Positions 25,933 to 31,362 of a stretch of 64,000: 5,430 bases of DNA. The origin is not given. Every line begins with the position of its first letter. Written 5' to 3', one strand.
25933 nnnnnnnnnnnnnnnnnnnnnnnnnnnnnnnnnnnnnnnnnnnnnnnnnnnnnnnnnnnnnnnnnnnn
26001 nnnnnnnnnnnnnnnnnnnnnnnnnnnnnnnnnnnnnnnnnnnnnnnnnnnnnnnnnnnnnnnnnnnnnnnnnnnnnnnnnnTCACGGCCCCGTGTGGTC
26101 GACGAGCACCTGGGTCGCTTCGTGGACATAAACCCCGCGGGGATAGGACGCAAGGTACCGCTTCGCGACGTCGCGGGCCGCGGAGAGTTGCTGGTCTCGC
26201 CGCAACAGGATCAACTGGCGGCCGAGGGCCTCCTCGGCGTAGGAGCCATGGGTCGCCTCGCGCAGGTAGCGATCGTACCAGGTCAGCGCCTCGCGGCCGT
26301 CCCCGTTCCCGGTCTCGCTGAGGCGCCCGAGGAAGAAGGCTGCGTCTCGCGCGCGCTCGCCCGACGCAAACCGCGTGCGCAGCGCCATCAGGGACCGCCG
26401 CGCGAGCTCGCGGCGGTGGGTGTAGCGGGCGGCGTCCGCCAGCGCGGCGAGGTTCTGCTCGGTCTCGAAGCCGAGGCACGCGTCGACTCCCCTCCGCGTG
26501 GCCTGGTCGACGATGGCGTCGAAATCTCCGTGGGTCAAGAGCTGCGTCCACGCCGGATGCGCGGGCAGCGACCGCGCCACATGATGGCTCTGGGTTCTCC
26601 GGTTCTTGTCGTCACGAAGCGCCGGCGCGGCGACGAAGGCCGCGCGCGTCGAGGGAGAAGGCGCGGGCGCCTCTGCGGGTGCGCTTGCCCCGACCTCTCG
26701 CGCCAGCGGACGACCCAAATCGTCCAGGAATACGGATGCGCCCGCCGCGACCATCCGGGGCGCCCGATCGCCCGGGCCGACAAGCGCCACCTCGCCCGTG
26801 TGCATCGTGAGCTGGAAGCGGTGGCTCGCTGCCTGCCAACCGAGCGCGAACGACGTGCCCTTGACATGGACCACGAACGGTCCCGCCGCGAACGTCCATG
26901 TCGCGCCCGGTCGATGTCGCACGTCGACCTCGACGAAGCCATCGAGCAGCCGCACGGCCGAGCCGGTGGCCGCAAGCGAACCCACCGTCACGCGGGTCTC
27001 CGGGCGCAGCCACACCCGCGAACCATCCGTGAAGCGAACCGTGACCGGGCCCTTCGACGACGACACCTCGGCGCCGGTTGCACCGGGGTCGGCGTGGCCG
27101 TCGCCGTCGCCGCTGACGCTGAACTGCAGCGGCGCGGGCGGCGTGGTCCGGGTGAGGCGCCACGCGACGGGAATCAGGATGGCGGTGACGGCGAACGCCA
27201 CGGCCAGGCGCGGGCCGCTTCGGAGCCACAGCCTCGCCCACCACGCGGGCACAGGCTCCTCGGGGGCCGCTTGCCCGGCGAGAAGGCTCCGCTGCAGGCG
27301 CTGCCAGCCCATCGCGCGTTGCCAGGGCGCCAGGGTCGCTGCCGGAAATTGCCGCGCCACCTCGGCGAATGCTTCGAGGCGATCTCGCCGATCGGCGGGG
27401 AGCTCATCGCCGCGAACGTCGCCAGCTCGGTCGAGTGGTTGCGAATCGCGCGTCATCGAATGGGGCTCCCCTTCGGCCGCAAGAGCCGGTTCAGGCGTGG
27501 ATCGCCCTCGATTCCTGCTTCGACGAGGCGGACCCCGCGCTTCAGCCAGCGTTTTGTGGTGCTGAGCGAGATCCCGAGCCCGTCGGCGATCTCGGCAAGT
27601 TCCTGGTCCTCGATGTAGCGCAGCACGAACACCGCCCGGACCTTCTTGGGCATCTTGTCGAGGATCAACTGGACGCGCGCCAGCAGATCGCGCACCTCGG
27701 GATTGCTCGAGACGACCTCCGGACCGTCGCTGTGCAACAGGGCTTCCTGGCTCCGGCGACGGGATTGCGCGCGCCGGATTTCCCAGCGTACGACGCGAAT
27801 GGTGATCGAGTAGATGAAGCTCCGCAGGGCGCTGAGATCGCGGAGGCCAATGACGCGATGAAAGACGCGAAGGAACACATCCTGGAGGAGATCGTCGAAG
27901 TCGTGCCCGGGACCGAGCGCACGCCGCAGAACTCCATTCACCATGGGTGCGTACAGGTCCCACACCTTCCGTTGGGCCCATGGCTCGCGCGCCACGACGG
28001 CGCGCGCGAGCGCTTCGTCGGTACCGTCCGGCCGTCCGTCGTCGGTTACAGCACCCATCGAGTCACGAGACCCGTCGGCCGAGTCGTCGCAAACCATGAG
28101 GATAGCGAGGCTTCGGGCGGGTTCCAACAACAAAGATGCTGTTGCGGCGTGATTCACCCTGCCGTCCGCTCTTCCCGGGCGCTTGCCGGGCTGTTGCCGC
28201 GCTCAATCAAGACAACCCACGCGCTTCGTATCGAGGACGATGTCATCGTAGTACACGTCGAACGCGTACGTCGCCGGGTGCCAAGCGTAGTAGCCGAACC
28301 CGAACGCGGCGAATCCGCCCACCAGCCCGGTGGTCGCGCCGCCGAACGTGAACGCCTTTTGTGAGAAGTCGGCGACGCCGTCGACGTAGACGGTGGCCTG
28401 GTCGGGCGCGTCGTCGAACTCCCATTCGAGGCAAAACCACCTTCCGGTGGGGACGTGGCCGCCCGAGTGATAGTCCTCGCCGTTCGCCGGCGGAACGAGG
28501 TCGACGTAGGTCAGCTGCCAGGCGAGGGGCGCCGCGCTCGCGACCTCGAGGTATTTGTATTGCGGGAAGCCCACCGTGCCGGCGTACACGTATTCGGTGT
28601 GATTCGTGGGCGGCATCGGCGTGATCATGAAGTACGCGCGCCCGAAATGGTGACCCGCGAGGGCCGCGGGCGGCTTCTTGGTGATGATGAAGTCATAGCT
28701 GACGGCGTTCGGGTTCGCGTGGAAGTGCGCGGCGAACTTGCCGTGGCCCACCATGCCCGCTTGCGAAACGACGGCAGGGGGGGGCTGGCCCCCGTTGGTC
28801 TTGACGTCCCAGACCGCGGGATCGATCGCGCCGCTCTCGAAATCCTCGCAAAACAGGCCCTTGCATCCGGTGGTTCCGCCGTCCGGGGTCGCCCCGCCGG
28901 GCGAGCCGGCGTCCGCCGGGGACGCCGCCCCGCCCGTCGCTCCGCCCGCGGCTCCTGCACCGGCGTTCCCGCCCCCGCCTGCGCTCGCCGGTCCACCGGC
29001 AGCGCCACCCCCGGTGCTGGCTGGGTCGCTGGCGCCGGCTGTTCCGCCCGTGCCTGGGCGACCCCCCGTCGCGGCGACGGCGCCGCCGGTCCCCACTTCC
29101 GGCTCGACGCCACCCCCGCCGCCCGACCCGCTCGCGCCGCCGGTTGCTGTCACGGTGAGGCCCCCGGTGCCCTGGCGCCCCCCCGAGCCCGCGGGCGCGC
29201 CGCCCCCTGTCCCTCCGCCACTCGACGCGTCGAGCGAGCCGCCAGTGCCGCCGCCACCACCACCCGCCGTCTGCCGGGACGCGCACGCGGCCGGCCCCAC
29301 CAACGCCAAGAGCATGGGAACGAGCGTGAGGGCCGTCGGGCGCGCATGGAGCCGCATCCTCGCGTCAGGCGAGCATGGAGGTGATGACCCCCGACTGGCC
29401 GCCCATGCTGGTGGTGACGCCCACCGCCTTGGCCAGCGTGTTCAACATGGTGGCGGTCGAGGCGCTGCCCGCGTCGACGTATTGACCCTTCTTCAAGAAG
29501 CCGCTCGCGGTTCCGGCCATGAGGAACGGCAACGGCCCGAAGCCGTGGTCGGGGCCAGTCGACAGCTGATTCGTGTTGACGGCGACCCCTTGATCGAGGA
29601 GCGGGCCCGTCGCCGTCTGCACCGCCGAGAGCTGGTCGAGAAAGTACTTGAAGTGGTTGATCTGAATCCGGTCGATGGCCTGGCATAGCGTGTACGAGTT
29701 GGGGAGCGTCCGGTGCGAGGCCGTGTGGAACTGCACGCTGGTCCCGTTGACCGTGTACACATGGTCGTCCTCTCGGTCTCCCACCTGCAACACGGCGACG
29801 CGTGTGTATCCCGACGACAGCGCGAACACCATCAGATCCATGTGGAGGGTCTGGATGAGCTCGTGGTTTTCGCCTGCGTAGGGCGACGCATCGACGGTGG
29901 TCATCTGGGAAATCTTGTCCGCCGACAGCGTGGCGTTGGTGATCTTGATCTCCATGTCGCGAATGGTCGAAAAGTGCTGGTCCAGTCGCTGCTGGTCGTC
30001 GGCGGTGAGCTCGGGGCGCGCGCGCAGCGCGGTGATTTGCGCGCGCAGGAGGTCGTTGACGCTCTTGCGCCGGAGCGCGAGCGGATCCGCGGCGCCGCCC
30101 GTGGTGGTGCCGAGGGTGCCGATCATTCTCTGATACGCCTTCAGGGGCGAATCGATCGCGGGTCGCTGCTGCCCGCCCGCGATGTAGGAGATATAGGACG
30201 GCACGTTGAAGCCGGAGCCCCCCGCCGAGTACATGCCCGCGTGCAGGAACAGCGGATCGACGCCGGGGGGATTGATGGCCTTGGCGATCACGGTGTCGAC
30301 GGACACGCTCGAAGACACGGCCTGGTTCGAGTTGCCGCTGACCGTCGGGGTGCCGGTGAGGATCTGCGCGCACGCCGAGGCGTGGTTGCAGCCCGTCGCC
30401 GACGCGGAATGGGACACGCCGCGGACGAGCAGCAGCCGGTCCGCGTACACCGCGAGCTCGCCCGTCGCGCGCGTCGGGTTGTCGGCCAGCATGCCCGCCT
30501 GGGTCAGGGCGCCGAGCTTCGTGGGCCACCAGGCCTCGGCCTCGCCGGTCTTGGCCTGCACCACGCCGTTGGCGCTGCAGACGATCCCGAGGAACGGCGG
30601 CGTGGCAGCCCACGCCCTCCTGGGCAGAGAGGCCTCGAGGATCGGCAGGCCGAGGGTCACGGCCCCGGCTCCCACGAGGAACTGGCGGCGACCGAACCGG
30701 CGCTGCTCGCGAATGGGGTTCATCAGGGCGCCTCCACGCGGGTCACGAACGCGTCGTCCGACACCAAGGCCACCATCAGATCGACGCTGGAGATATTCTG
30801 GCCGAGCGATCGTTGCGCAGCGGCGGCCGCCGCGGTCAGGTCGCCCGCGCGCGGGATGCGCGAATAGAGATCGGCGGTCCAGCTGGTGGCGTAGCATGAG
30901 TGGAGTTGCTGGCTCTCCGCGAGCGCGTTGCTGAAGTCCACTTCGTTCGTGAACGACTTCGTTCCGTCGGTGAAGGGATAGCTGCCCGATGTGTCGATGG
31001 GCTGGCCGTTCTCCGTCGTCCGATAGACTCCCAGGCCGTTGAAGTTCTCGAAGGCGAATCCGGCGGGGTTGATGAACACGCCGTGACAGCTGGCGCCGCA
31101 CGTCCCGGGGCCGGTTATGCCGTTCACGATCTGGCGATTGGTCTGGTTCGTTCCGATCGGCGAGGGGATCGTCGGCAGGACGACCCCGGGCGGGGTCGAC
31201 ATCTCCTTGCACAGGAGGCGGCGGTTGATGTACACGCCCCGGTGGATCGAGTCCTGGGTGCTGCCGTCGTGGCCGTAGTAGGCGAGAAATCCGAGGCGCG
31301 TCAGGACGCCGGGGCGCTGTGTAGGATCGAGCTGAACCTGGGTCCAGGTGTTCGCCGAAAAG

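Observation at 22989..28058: Five-gene ECF sigma operon ending in an NB-ARC-like NTPase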

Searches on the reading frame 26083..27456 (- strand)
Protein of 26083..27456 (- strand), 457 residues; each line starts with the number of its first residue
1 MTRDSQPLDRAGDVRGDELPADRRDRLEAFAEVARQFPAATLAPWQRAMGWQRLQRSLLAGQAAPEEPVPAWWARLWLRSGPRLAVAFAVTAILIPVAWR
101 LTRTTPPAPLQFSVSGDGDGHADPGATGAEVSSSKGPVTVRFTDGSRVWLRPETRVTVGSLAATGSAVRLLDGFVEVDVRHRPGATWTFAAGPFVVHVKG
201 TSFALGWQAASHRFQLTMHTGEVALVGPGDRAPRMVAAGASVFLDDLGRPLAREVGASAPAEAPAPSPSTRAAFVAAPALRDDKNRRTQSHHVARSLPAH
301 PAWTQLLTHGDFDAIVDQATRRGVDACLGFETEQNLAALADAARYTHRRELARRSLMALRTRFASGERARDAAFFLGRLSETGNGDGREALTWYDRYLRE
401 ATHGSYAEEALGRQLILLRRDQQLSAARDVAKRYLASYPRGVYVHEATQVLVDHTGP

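Call 6: search_protein_families(library=pfam, proteins=[window:26083-27456:-], max_evalue=0.1)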
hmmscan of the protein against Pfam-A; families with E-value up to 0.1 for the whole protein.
window:26083-27456:- (457 aa): 2 families
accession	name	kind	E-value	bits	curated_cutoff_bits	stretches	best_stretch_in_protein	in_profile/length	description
PF04773.18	FecR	-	3.6e-09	37.4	24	1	134-223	7-96/97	FecR protein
PF22472.1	Ago_N_2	-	0.011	16.5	27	1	129-166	22-59/71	Argonaute, N-terminal domain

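Call 7: search_protein_families(library=ncbifam, proteins=[window:26083-27456:-], max_evalue=0.1)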
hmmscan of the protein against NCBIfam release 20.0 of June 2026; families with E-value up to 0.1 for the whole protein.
window:26083-27456:- (457 aa): 1 family
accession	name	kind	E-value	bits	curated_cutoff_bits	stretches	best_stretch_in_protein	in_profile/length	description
TIGR02795.1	tol_pal_ybgF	equivalog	0.072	13.7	90.1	0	351-442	20-110/119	tol-pal system protein YbgF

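Call 9: search_protein_families(library=padloc, proteins=[window:26083-27456:-], max_evalue=0.1)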
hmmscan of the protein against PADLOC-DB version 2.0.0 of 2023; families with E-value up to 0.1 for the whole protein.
window:26083-27456:- (457 aa): 0 families

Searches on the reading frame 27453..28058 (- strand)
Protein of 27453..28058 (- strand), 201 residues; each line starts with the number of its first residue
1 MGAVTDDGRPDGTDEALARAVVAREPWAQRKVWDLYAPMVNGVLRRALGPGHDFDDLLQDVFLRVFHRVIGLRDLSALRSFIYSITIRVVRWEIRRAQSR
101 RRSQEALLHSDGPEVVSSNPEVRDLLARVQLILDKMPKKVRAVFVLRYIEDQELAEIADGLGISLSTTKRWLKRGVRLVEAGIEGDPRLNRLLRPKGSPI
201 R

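Call 6: search_protein_families(library=pfam, proteins=[window:27453-28058:-], max_evalue=0.1)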
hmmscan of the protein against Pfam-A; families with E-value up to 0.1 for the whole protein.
window:27453-28058:- (201 aa): 8 families
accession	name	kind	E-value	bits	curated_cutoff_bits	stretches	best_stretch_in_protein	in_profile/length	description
PF08281.18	Sigma70_r4_2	-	8.3e-13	48.2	25.7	1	128-177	3-52/54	Sigma-70, region 4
PF04542.20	Sigma70_r2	-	4.4e-10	39.6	24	1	35-99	4-70/71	Sigma-70 region 2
PF04545.22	Sigma70_r4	-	1.5e-09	37.6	24.1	1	133-177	2-46/50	Sigma-70, region 4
PF13384.12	HTH_23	-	5.6e-05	23.3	24.6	1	139-174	5-40/50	Homeodomain-like domain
PF07638.17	Sigma70_ECF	-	0.0035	17.7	21.1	1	82-172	79-172/185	ECF sigma factor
PF12728.13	HTH_17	-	0.012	16.3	27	1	155-182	5-31/51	Helix-turn-helix domain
PF09339.16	HTH_IclR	-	0.021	15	22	1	149-172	12-39/52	IclR helix-turn-helix domain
PF07374.17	DUF1492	-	0.078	13.6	21.5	0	137-177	57-97/100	Protein of unknown function (DUF1492)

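Call 7: search_protein_families(library=ncbifam, proteins=[window:27453-28058:-], max_evalue=0.1)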
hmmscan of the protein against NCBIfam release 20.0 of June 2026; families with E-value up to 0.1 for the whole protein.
window:27453-28058:- (201 aa): 92 families (the best 25 are shown)
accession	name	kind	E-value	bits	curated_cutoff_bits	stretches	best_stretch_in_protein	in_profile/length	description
TIGR02937.1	sigma70-ECF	superfamily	2.7e-21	75.9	42.9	1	29-177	3-159/165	sigma-70 family RNA polymerase sigma factor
TIGR02983.1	SigE-fam_strep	subfamily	6.2e-18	65.2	141.55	1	49-178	28-153/162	SigE family RNA polymerase sigma factor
NF007215.0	PRK09637.1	equivalog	2.3e-15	57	212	1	30-176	4-147/181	RNA polymerase sigma factor SigZ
NF009180.0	PRK12528.1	subfamily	5.3e-15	55.8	184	1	39-174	20-156/165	RNA polymerase sigma factor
TIGR02959.1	SigZ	equivalog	8e-15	55.1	168.65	1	48-177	16-142/170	RNA polymerase sigma factor SigZ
NF009171.0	PRK12518.1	equivalog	1.5e-14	54.3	208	1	11-172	11-173/191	RNA polymerase sigma factor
NF058625.1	sigma_PG0214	equivalog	2.8e-14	53.2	130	1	47-175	24-153/170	GFO_1088 family ECF-type sigma factor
NF041727.1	ECF_sigma_FecI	equivalog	3e-14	53.4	260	1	43-175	27-160/169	ferric citrate uptake sigma factor FecI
TIGR02985.1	Sig70_bacteroi1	subfamily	3.7e-14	53.3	126.4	1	32-177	6-156/162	RNA polymerase sigma-70 factor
NF004113.0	PRK05602.1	equivalog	6.3e-14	52.1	208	1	11-187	29-205/211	RNA polymerase sigma factor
NF009172.0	PRK12519.1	subfamily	1.2e-13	51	222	1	11-176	13-182/194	RNA polymerase sigma factor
NF008888.0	PRK11922.1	equivalog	3.5e-13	49.7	204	1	13-184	16-197/231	RNA polymerase sigma factor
NF007223.0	PRK09641.1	equivalog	7.2e-13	48.8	209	1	30-177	21-178/187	RNA polymerase sigma factor SigW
NF007232.0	PRK09651.1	subfamily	7.3e-13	48.9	185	1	41-176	25-161/173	RNA polymerase sigma factor FecI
NF007222.0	PRK09640.1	equivalog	7.5e-13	48.4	194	1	33-177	32-176/188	RNA polymerase sigma factor SigX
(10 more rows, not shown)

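Call 8: list_cluster_members(proteins=[window:27453-28058:-, window:26083-27456:-, window:24923-26086:-, window:24135-24923:-, window:22989-24098:-, window:28203-29357:-, window:29365-31212:-, window:22278-22961:+])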
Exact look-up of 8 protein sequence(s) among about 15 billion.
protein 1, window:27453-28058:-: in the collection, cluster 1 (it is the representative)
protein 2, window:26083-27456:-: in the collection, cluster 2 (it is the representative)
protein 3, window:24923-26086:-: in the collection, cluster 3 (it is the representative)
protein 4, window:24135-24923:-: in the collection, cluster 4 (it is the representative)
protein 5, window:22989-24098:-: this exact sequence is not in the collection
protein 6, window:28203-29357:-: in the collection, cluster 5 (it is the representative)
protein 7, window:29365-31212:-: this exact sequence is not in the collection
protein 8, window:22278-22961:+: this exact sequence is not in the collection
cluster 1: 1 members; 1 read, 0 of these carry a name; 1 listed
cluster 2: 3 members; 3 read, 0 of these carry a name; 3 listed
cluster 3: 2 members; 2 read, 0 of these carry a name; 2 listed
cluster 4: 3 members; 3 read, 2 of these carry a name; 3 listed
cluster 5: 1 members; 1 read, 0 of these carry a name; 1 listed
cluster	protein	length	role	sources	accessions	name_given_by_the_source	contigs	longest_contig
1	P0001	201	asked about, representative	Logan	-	-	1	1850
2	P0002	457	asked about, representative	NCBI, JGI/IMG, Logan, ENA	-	-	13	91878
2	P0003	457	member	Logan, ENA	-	-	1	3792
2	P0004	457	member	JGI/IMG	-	-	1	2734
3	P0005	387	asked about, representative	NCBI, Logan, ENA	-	-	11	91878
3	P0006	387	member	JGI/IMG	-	-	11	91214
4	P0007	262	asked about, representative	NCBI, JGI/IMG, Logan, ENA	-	-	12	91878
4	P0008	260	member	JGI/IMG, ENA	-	hypothetical protein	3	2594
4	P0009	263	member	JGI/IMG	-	hypothetical protein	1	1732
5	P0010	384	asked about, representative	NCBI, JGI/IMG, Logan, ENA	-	-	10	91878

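Call 9: search_protein_families(library=padloc, proteins=[window:27453-28058:-], max_evalue=0.1)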
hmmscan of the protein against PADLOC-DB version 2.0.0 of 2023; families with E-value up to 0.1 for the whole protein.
window:27453-28058:- (201 aa): 0 families

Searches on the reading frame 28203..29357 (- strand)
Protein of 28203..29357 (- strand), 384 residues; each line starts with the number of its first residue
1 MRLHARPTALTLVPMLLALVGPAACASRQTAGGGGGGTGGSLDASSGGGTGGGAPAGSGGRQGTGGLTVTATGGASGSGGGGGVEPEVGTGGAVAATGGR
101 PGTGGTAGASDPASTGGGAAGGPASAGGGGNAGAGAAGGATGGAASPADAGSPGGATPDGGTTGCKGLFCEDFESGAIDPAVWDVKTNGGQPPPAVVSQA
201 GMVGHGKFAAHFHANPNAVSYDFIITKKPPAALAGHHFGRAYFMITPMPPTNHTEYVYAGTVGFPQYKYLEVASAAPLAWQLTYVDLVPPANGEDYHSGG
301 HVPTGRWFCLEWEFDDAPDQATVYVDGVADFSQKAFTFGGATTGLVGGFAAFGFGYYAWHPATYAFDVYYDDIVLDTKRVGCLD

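Call 6: search_protein_families(library=pfam, proteins=[window:28203-29357:-], max_evalue=0.1)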
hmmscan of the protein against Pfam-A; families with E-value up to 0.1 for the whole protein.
window:28203-29357:- (384 aa): 0 families

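Call 7: search_protein_families(library=ncbifam, proteins=[window:28203-29357:-], max_evalue=0.1)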
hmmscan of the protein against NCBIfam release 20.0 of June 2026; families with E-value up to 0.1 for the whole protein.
window:28203-29357:- (384 aa): 0 families

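Call 9: search_protein_families(library=padloc, proteins=[window:28203-29357:-], max_evalue=0.1)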
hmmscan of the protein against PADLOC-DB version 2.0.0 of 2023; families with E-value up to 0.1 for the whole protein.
window:28203-29357:- (384 aa): 0 families

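Call 67: search_solved_structures(query=window:28203-29357:-, max_evalue=1)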
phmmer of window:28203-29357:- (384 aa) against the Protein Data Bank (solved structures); distinct sequences matched with E-value up to 1: 1.
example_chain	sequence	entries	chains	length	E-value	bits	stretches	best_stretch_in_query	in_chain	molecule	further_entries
2x9a_B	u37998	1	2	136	0.8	12.1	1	109-222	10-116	MEMBRANE SPANNING PROTEIN, REQUIRED FOR OUTER MEMBRANE INTEGRITY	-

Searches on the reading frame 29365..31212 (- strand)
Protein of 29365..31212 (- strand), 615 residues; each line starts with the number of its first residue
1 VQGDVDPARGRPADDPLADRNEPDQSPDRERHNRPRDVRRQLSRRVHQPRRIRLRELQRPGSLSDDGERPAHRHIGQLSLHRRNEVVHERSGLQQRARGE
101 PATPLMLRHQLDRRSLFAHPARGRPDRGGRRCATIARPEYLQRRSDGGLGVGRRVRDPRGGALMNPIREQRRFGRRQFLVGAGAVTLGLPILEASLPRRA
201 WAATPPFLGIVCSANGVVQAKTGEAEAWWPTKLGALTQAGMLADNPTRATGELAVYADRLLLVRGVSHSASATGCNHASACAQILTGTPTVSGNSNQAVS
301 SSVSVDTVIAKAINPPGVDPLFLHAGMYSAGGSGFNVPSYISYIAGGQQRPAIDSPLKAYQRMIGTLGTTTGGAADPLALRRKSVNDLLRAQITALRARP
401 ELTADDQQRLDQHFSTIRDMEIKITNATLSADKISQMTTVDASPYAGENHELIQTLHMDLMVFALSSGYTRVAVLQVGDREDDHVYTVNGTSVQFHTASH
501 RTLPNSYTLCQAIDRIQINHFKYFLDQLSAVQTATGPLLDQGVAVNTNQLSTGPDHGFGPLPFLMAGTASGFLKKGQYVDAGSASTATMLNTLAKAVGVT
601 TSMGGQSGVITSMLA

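Call 6: search_protein_families(library=pfam, proteins=[window:29365-31212:-], max_evalue=0.1)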
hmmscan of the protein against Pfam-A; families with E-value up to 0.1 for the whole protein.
window:29365-31212:- (615 aa): 1 family
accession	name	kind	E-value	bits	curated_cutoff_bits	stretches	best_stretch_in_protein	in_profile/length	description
PF07586.16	HXXSHH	-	1.4e-50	173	30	1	210-521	4-306/307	Protein of unknown function (DUF1552)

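Call 7: search_protein_families(library=ncbifam, proteins=[window:29365-31212:-], max_evalue=0.1)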
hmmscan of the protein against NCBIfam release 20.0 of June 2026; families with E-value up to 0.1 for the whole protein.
window:29365-31212:- (615 aa): 0 families
